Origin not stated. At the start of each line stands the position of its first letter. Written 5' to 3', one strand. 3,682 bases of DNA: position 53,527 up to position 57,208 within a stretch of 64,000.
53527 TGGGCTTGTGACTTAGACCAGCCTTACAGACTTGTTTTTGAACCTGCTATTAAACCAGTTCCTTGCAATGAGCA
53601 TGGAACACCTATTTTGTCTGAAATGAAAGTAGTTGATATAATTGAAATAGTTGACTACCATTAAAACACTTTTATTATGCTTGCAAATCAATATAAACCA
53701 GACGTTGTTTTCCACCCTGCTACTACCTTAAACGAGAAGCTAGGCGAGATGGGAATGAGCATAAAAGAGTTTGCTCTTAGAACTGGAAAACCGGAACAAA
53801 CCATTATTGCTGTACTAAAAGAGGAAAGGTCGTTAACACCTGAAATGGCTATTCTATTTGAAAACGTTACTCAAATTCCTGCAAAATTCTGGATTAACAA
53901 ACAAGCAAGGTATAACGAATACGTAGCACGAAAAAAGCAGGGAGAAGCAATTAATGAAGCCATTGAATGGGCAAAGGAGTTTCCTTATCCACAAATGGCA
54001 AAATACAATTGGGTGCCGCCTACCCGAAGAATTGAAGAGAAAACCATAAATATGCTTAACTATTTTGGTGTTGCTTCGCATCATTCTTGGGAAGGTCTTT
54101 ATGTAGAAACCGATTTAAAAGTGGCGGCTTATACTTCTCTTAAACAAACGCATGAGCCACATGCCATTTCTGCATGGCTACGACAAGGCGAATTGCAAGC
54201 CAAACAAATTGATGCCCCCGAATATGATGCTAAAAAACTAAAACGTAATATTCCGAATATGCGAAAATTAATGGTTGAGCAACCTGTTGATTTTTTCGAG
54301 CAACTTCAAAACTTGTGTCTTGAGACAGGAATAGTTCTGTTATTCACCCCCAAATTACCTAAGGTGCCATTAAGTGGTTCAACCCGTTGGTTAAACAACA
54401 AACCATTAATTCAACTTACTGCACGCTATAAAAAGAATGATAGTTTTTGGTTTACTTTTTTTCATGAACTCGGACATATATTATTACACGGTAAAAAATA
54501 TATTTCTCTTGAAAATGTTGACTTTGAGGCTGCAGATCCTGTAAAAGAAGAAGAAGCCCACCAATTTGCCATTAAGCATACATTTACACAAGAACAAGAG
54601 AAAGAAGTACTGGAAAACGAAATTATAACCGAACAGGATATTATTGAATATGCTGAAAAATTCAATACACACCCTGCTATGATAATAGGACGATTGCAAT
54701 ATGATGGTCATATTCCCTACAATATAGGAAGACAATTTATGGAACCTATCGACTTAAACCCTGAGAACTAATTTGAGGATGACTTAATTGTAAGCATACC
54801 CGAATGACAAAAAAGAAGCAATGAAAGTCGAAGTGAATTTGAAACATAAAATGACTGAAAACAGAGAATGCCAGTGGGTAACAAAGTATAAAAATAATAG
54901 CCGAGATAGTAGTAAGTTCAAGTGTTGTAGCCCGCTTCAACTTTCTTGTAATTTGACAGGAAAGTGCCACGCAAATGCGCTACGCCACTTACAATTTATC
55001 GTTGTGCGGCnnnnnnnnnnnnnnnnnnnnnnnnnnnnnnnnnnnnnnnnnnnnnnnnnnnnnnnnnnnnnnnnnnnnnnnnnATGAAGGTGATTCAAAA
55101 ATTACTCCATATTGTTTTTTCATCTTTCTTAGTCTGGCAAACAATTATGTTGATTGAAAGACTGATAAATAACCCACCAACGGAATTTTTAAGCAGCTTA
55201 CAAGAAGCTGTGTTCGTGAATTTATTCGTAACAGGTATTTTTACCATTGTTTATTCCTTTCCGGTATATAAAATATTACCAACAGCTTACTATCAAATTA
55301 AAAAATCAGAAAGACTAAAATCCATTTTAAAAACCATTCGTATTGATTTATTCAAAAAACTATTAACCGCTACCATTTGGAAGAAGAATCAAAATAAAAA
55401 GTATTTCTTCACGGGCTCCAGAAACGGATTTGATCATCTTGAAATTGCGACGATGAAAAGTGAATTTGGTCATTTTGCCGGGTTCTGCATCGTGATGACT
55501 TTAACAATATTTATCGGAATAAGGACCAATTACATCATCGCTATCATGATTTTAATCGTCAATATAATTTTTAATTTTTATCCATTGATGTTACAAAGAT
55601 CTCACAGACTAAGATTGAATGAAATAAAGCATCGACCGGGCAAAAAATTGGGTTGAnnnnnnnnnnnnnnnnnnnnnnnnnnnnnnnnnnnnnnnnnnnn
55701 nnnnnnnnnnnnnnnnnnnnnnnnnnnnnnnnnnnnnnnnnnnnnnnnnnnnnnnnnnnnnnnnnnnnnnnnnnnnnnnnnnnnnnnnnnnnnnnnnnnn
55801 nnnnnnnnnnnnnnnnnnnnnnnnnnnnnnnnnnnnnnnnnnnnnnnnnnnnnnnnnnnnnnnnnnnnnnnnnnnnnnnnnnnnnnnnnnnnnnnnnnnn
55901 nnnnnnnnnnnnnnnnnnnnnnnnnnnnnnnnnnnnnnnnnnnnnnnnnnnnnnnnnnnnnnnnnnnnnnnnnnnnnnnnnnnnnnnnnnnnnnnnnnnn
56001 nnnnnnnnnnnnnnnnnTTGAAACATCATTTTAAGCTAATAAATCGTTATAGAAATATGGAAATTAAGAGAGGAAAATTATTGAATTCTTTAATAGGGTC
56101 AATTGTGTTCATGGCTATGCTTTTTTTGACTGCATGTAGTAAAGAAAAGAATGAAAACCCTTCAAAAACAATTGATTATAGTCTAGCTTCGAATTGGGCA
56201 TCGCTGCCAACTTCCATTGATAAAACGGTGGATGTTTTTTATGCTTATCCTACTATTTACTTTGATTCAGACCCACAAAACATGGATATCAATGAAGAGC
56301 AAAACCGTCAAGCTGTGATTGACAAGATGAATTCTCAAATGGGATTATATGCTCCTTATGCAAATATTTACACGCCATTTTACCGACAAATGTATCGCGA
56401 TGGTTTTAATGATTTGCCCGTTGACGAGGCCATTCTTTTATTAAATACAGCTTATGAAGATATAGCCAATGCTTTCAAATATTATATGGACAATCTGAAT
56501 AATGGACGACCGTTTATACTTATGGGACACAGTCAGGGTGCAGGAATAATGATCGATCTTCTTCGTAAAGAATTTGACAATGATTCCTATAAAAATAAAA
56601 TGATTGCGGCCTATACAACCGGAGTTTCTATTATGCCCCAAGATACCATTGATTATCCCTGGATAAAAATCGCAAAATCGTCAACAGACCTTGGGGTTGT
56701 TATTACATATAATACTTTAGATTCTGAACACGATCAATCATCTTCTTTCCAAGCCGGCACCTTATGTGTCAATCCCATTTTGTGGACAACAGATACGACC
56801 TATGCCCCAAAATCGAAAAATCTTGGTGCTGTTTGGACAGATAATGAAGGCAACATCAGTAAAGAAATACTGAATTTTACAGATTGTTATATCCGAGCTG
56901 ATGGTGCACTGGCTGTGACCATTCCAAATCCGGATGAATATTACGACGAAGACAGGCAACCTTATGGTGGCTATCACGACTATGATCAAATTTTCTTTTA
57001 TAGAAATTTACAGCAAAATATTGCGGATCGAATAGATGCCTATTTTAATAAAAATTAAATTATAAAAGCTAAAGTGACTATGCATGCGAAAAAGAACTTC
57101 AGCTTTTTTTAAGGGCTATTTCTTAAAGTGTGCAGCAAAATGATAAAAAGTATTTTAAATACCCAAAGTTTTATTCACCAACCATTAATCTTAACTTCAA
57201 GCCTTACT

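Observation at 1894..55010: Family of co-oriented attC-like structured repeats dispersed among housekeeping genes, each beside cassette-type cargo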

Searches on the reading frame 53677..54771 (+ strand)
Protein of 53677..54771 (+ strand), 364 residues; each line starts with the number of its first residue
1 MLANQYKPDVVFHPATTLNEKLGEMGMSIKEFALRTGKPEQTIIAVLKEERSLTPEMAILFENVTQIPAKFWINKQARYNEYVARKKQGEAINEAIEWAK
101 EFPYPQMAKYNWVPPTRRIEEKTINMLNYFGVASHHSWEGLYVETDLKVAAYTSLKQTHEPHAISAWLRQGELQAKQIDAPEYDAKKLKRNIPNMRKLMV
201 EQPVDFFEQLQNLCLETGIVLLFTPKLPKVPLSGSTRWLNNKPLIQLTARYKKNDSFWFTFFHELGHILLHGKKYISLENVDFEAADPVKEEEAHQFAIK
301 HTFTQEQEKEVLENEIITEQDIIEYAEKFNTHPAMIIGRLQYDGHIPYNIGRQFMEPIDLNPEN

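Call 13: search_protein_families(library=pfam, proteins=[window:53677-54771:+])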
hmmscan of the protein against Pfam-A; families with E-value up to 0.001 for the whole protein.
window:53677-54771:+ (364 aa): 2 families
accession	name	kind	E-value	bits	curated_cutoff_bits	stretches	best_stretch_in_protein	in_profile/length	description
PF06114.19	Peptidase_M78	-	4.5e-10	39.8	22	1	219-336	6-118/123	IrrE N-terminal-like domain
PF01381.28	HTH_3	-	8.5e-06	26.2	23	1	21-69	4-52/55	Helix-turn-helix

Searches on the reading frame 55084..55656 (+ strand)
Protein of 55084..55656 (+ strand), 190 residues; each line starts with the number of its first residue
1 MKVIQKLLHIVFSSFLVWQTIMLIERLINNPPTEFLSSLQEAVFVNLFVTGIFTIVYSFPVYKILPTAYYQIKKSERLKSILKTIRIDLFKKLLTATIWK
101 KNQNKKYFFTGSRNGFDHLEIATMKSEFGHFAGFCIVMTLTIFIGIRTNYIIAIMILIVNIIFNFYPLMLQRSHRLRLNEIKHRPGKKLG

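Call 13: search_protein_families(library=pfam, proteins=[window:55084-55656:+])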
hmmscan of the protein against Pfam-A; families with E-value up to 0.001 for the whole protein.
window:55084-55656:+ (190 aa): 1 family
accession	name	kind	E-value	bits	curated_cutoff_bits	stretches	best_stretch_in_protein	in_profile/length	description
PF18927.5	CrtO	-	1.5e-20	74.2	27.3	1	67-181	2-120/123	Glycosyl-4,4'-diaponeurosporenoate acyltransferase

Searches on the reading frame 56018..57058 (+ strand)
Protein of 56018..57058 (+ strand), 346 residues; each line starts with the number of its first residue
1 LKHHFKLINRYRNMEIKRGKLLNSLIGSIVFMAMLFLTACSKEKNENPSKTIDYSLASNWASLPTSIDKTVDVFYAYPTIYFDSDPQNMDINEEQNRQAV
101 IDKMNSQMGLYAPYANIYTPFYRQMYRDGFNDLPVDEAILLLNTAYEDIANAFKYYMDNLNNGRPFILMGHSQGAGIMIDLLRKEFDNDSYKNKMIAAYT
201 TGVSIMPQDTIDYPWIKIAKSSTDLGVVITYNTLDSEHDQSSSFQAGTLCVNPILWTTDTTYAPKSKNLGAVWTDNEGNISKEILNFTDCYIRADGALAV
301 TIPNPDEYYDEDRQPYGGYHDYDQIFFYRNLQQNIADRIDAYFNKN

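Call 13: search_protein_families(library=pfam, proteins=[window:56018-57058:+])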
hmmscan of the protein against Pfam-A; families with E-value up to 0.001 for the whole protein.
window:56018-57058:+ (346 aa): 1 family
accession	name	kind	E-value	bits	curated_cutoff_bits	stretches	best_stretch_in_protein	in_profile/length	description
PF11288.14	DUF3089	-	5.1e-48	163.8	23.4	1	71-259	1-207/207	Protein of unknown function (DUF3089)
